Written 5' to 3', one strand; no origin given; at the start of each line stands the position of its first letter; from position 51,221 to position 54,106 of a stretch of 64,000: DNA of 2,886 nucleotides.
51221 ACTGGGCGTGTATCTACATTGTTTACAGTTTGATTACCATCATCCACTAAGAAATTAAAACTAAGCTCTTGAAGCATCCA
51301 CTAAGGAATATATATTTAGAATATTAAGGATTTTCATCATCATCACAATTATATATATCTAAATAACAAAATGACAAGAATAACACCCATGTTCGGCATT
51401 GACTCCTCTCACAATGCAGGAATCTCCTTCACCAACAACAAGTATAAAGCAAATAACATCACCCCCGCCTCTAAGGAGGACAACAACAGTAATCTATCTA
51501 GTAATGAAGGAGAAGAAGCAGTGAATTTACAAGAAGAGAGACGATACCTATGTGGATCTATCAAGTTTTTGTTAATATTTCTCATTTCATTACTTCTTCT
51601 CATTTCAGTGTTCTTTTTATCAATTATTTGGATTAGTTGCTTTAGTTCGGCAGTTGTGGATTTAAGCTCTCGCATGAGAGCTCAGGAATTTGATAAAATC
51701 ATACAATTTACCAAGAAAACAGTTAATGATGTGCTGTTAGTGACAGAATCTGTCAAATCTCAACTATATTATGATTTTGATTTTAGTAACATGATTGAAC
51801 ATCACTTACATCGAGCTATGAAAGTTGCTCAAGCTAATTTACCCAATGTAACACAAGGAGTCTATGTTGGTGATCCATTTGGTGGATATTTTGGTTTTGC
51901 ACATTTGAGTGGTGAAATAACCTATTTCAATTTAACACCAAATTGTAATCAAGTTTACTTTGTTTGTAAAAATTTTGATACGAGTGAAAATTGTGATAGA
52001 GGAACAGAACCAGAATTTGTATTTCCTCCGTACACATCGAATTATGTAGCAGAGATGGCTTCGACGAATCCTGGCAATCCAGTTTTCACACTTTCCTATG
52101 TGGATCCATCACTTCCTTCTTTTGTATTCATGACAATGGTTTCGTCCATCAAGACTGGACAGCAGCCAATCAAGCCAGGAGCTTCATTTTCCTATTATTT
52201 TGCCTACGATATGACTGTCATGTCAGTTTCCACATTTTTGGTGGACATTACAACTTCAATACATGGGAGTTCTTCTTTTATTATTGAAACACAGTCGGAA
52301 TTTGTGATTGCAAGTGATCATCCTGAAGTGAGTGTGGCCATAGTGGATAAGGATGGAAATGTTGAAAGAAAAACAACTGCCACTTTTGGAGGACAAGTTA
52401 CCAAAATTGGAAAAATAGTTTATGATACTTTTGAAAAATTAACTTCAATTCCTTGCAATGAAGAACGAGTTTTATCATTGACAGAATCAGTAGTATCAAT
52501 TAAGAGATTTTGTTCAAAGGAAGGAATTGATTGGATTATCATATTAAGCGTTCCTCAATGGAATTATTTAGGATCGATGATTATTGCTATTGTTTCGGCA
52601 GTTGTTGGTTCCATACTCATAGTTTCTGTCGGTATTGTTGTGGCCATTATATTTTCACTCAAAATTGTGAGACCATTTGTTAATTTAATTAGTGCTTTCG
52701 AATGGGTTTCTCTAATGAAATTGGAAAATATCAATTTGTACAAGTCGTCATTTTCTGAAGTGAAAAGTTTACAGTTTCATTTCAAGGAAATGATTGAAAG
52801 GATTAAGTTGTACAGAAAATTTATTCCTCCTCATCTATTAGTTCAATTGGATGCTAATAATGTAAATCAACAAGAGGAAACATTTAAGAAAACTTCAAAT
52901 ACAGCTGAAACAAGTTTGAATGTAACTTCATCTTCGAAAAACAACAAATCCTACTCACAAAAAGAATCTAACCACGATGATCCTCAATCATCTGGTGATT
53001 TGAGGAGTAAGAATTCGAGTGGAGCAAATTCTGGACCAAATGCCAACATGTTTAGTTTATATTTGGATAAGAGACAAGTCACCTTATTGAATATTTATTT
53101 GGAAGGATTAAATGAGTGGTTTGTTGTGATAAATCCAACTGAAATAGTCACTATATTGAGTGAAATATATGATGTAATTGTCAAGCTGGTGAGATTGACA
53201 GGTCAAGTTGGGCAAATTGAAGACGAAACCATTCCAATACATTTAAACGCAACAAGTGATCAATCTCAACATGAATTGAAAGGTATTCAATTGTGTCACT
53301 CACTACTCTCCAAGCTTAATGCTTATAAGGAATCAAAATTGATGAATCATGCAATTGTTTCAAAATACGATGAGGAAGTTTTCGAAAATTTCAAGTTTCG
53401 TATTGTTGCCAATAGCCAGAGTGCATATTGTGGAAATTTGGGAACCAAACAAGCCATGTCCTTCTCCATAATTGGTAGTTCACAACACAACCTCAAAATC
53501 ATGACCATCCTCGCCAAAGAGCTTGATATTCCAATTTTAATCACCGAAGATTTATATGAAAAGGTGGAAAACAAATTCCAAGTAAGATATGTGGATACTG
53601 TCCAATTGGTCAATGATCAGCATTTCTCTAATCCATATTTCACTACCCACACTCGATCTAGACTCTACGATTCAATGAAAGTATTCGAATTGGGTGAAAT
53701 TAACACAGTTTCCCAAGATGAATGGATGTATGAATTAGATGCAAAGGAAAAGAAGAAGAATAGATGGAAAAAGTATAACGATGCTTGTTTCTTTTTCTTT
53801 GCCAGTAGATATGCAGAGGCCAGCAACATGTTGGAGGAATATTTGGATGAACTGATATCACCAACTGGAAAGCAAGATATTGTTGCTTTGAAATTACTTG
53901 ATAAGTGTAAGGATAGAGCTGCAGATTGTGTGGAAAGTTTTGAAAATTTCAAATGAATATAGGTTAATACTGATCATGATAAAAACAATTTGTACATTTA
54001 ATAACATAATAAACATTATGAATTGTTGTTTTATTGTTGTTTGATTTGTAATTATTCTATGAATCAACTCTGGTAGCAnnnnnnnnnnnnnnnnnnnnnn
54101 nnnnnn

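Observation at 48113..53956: Tandem pair of receptor-type proteins with a degenerate (probably non-catalytic) class III cyclase homology domain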

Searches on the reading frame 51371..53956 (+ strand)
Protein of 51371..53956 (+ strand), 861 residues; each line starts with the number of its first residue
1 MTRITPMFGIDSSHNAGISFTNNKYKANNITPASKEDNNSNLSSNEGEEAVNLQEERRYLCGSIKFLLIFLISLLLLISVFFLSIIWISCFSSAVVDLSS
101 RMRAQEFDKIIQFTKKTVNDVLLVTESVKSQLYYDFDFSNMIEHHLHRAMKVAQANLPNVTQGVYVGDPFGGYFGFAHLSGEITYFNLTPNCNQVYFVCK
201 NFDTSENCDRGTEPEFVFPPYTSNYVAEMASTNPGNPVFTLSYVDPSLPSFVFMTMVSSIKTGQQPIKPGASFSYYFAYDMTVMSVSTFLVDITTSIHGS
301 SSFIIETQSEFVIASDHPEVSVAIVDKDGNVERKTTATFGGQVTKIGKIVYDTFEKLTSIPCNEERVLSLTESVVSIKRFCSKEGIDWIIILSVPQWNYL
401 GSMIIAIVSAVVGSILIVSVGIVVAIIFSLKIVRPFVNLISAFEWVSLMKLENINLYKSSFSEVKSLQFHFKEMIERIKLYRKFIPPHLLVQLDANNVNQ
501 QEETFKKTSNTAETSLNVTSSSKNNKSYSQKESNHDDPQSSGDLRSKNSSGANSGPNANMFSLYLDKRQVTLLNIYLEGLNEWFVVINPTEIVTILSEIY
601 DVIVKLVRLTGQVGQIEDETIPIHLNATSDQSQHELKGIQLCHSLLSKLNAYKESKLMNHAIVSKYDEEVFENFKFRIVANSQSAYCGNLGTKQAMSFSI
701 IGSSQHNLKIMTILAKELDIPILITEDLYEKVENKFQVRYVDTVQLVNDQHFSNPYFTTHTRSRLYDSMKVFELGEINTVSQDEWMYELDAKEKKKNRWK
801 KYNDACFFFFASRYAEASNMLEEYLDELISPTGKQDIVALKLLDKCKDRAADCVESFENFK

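Call 4: search_protein_families(library=pfam, proteins=[window:51371-53956:+], max_evalue=1)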
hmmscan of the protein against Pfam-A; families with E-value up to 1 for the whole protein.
window:51371-53956:+ (861 aa): 1 family
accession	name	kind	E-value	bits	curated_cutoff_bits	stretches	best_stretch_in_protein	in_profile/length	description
PF15405.12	PH_5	-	0.0099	16.4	30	1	475-530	40-92/135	Pleckstrin homology domain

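Call 6: find_homologous_proteins(query=window:51371-53953:+, max_evalue=0.001)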
Query seq(861 aa) (861 aa): 4 proteins with E <= 0.001 among 8000 candidates.
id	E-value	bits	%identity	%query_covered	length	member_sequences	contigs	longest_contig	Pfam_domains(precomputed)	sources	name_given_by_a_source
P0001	0.0e+0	1927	100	100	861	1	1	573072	-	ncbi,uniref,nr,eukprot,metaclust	ncbi:predicted protein [Naegleria gruberi]|uniref:Predicted protein n=1 Tax=Naegleria gruberi TaxID=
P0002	3.5e-206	705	61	39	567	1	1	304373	-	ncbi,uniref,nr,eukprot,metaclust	ncbi:predicted protein [Naegleria gruberi]|uniref:Predicted protein n=1 Tax=Naegleria gruberi TaxID=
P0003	6.8e-165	569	39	89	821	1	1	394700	-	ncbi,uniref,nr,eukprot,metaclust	ncbi:predicted protein [Naegleria gruberi]|uniref:Predicted protein n=1 Tax=Naegleria gruberi TaxID=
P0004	5.7e-64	235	30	58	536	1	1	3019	-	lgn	-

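Call 18: find_homologous_proteins(query=A1, max_evalue=0.001)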
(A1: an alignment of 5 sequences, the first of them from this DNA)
Query A1 (5 sequences) (861 aa, profile of the alignment): 4 proteins with E <= 0.001 among 8000 candidates.
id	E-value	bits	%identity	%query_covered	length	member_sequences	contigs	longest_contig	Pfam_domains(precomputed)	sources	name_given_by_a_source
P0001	0.0e+0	1342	100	100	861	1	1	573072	-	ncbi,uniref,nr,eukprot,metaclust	ncbi:predicted protein [Naegleria gruberi]|uniref:Predicted protein n=1 Tax=Naegleria gruberi TaxID=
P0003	0.0e+0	1299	39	89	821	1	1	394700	-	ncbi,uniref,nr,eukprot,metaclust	ncbi:predicted protein [Naegleria gruberi]|uniref:Predicted protein n=1 Tax=Naegleria gruberi TaxID=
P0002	7.0e-283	959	61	39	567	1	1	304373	-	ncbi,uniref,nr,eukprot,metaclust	ncbi:predicted protein [Naegleria gruberi]|uniref:Predicted protein n=1 Tax=Naegleria gruberi TaxID=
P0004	5.3e-229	781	30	58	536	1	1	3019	-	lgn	-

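Call 45: list_cluster_members(proteins=[P0001, P0002, P0003, P0004, P0009, P0017, P0057, P0068, P0100, P0119])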
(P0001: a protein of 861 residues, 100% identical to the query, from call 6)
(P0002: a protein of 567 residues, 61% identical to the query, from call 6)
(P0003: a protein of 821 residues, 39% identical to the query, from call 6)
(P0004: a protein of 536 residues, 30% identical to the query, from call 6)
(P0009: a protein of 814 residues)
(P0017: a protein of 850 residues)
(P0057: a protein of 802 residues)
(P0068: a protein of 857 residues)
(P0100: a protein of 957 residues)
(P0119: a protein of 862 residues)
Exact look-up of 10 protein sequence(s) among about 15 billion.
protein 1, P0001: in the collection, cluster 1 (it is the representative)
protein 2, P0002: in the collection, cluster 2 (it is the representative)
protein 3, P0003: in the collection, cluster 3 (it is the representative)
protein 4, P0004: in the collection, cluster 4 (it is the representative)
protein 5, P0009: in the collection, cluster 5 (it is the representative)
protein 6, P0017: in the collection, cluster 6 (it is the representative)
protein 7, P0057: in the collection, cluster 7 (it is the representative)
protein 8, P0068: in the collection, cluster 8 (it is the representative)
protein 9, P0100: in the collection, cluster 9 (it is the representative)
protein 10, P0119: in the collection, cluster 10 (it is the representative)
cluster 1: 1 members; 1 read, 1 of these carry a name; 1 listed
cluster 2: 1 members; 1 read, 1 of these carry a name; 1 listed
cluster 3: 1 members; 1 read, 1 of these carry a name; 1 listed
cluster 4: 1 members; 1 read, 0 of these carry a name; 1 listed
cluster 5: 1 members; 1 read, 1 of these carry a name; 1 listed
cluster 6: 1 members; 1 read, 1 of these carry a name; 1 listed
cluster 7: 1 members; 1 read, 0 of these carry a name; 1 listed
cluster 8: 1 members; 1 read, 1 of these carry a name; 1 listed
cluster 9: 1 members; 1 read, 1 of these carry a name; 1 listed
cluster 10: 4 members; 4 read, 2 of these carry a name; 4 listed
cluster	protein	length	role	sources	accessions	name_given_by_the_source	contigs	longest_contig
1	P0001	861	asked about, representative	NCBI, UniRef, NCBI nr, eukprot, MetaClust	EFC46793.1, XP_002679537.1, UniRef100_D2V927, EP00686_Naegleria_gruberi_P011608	predicted protein [Naegleria gruberi] | Predicted protein n=1 Tax=Naegleria gruberi TaxID=5762 RepID=D2V927_NAEGR | uncharacterized protein NAEGRDRAFT_47650 [Naegleria gruberi]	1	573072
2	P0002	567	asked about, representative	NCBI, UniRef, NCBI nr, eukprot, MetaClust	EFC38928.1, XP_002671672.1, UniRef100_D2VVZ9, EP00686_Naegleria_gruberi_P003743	predicted protein [Naegleria gruberi] | Predicted protein n=1 Tax=Naegleria gruberi TaxID=5762 RepID=D2VVZ9_NAEGR | uncharacterized protein NAEGRDRAFT_73198 [Naegleria gruberi]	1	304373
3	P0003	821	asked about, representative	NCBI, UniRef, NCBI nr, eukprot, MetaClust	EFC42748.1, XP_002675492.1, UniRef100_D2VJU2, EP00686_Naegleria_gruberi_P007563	predicted protein [Naegleria gruberi] | Predicted protein n=1 Tax=Naegleria gruberi TaxID=5762 RepID=D2VJU2_NAEGR | uncharacterized protein NAEGRDRAFT_69161 [Naegleria gruberi]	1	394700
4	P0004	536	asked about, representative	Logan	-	-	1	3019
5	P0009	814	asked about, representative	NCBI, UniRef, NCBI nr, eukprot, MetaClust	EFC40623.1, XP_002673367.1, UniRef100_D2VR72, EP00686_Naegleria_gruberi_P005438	adenylate/guanylate cyclase [Naegleria gruberi] | Adenylate/guanylate cyclase n=1 Tax=Naegleria gruberi TaxID=5762 RepID=D2VR72_NAEGR | XP_002673367.1 adenylate/guanylate cyclase [Naegleria gruberi strain NEG-M]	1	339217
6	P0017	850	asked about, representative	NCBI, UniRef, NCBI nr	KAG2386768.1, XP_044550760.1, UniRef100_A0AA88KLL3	hypothetical protein C9374_002512 [Naegleria lovaniensis] | Guanylate cyclase domain-containing protein n=1 Tax=Naegleria lovaniensis TaxID=51637 ... | uncharacterized protein C9374_002512 [Naegleria lovaniensis]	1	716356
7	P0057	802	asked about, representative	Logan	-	-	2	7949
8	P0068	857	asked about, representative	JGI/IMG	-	class 3 adenylate cyclase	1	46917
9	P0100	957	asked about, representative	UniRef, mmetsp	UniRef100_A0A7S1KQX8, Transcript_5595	Guanylate cyclase domain-containing protein n=1 Tax=Percolomonas cosmopolitus TaxID=63605 ... | Transcript_5595/g.21046 ORF Transcript_5595/g.21046 Transcript_5595/m.21046 type:complete ...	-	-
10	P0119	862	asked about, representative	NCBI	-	-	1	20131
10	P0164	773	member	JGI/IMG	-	class 3 adenylate cyclase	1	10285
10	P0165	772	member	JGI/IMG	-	class 3 adenylate cyclase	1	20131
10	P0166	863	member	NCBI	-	-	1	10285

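Call 47: find_encoding_contigs(protein=P0001, flank=10000, max_places=3)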
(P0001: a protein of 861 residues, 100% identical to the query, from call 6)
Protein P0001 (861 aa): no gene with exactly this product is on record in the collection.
